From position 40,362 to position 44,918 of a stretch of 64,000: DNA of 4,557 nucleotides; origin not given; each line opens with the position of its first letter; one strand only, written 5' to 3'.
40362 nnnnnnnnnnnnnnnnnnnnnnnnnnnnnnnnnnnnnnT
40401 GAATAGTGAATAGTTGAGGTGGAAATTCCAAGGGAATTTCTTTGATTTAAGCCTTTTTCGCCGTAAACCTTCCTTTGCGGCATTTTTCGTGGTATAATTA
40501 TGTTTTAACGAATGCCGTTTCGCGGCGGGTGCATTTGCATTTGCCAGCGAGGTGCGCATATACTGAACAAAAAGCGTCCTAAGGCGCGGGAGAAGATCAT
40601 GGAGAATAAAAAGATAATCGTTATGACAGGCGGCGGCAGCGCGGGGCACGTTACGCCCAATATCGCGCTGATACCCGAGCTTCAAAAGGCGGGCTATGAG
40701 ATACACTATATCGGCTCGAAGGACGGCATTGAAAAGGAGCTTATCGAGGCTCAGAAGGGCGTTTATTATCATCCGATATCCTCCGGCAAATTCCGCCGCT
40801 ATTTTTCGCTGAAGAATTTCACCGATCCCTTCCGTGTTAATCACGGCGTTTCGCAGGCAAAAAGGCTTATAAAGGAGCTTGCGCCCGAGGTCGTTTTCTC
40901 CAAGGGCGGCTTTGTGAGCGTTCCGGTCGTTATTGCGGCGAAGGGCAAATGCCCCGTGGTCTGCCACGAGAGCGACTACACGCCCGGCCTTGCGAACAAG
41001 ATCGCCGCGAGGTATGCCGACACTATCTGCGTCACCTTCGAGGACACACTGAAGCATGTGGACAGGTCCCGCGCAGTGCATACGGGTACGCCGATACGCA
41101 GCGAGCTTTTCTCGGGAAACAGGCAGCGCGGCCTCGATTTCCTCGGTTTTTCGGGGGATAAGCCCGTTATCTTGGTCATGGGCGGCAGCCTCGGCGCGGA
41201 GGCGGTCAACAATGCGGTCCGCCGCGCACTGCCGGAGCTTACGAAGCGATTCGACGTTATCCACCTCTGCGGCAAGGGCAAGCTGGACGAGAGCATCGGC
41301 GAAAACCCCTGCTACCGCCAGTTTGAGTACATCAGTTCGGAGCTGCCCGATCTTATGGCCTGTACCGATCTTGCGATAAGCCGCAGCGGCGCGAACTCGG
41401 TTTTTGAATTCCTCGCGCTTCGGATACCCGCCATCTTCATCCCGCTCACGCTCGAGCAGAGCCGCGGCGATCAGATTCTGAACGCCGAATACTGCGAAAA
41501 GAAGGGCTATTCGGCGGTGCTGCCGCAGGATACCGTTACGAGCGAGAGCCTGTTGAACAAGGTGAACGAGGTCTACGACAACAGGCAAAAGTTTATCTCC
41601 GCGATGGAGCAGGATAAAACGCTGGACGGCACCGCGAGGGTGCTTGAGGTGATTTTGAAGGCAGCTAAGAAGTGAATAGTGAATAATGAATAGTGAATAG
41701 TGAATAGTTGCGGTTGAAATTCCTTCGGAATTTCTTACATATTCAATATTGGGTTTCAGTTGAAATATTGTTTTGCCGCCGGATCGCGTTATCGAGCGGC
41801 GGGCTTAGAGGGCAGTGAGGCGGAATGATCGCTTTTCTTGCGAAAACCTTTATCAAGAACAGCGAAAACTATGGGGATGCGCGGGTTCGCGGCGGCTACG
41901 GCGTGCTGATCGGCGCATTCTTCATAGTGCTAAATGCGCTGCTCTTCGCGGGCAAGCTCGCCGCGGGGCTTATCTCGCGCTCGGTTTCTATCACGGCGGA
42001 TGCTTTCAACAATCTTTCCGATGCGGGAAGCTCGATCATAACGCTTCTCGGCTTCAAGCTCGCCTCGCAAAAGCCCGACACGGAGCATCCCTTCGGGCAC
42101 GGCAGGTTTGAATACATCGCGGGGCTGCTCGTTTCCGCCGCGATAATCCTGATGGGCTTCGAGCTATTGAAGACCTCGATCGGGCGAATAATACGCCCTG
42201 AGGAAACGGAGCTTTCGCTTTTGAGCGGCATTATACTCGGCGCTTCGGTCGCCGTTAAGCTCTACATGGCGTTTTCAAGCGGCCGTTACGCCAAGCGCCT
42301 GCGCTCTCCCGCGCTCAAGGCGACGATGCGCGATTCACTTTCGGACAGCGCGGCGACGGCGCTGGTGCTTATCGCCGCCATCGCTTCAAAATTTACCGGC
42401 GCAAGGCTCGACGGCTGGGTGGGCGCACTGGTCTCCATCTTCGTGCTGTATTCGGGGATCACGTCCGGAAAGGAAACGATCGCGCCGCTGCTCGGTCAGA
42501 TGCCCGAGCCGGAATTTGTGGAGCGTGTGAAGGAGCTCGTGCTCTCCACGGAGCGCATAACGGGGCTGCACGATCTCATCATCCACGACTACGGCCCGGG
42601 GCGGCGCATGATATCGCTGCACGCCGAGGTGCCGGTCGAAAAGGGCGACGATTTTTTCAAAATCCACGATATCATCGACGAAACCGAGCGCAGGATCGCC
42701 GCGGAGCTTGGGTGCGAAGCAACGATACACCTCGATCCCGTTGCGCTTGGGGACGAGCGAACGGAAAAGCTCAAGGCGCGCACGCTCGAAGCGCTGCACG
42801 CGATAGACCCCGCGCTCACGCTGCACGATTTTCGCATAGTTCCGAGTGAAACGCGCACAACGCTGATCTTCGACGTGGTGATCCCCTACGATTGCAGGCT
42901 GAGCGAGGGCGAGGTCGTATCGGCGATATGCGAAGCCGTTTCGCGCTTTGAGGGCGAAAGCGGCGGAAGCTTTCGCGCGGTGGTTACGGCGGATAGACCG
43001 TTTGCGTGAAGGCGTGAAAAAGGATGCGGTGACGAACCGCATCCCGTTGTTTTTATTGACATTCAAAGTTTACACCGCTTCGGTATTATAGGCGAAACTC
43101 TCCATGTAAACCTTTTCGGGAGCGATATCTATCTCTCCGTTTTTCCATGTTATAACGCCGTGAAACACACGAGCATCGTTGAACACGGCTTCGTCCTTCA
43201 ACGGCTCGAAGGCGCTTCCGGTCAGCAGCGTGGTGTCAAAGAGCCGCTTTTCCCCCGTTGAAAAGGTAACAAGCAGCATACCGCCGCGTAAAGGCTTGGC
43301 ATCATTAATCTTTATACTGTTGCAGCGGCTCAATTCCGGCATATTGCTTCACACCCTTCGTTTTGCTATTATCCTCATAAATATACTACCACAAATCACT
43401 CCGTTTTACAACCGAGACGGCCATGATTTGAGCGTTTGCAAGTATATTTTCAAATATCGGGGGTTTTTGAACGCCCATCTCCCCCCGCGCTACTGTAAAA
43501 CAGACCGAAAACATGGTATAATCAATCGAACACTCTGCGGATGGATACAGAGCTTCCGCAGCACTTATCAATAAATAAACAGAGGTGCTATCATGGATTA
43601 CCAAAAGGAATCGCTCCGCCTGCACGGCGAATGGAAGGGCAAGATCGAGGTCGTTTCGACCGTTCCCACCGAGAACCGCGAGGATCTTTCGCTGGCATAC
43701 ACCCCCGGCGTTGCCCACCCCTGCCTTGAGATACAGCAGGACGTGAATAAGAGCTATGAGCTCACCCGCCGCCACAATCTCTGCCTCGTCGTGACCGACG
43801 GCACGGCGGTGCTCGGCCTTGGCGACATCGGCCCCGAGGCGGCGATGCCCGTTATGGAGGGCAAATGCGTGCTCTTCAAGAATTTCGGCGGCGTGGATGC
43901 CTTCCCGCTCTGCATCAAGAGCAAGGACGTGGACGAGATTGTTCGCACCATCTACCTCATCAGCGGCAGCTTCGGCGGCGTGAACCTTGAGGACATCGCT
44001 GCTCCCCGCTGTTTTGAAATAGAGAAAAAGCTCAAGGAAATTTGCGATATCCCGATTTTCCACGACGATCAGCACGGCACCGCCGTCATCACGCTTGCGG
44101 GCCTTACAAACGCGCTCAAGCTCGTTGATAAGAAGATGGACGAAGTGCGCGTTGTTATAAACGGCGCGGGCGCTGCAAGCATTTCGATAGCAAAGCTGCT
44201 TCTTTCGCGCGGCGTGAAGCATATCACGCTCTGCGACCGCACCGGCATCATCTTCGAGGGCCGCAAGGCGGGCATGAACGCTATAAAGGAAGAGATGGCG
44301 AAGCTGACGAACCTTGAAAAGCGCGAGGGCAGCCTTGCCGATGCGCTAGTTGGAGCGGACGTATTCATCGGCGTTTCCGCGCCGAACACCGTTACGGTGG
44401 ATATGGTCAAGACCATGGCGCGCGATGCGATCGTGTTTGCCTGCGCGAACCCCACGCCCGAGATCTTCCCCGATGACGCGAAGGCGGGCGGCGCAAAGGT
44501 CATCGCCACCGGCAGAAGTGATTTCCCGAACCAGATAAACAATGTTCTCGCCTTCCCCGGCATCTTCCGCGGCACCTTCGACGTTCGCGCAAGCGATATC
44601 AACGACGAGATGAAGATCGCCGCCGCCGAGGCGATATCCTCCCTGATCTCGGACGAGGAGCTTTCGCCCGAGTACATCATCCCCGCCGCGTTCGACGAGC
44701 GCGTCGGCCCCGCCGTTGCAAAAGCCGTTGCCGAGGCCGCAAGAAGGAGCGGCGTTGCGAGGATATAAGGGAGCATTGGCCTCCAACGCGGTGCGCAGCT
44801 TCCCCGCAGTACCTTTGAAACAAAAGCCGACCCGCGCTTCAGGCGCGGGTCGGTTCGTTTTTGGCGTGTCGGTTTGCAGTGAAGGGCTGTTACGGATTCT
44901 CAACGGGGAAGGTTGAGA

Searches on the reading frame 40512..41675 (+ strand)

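Call 99: search_protein_families(library=pfam, proteins=[window:40512-41675:+], max_evalue=0.00001)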
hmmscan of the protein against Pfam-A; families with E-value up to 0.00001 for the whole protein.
window:40512-41675:+ (387 aa): 2 families
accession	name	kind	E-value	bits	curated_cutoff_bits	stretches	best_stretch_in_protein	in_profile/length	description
PF03033.26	Glyco_transf_28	-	5.9e-39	133.8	26.2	1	36-172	1-137/139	Glycosyltransferase family 28 N-terminal domain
PF04101.22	Glyco_tran_28_C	-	4.3e-32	111.9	22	1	219-367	1-153/166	Glycosyltransferase family 28 C-terminal domain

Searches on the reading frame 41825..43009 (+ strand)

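Call 99: search_protein_families(library=pfam, proteins=[window:41825-43009:+], max_evalue=0.00001)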
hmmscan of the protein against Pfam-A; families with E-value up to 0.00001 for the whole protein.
window:41825-43009:+ (394 aa): 2 families
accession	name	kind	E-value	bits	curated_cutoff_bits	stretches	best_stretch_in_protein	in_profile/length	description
PF01545.26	Cation_efflux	-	4.3e-42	144.6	26.6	1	33-223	4-198/198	Cation efflux family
PF16916.11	ZT_dimer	-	7.1e-14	52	26.7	1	227-305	1-77/78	Dimerisation domain of Zinc Transporter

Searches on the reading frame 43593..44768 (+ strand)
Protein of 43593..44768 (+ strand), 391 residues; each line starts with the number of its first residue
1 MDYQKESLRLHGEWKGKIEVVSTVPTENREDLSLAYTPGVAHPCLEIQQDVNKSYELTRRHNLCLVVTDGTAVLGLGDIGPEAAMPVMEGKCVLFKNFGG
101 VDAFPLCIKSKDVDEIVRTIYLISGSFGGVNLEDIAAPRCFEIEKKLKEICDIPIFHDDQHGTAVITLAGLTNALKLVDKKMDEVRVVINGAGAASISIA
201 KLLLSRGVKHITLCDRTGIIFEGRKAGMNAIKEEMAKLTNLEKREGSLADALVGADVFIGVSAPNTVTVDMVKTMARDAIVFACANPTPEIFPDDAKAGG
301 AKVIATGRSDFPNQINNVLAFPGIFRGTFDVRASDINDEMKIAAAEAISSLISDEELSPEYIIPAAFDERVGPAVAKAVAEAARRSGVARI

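Call 99: search_protein_families(library=pfam, proteins=[window:43593-44768:+], max_evalue=0.00001)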
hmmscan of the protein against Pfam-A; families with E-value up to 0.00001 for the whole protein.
window:43593-44768:+ (391 aa): 3 families
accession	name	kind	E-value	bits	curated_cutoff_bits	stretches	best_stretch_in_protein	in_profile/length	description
PF00390.24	malic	-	1e-30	107.4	23.1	1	16-148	2-182/182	Malic enzyme, N-terminal domain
PF03949.21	Malic_M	-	1.5e-23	83.8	23.5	1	162-383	3-257/258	Malic enzyme, NAD binding domain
PF00208.27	ELFV_dehydrog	-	6.6e-06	26.4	23.4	1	171-272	18-115/241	Glutamate/Leucine/Phenylalanine/Valine dehydrogenase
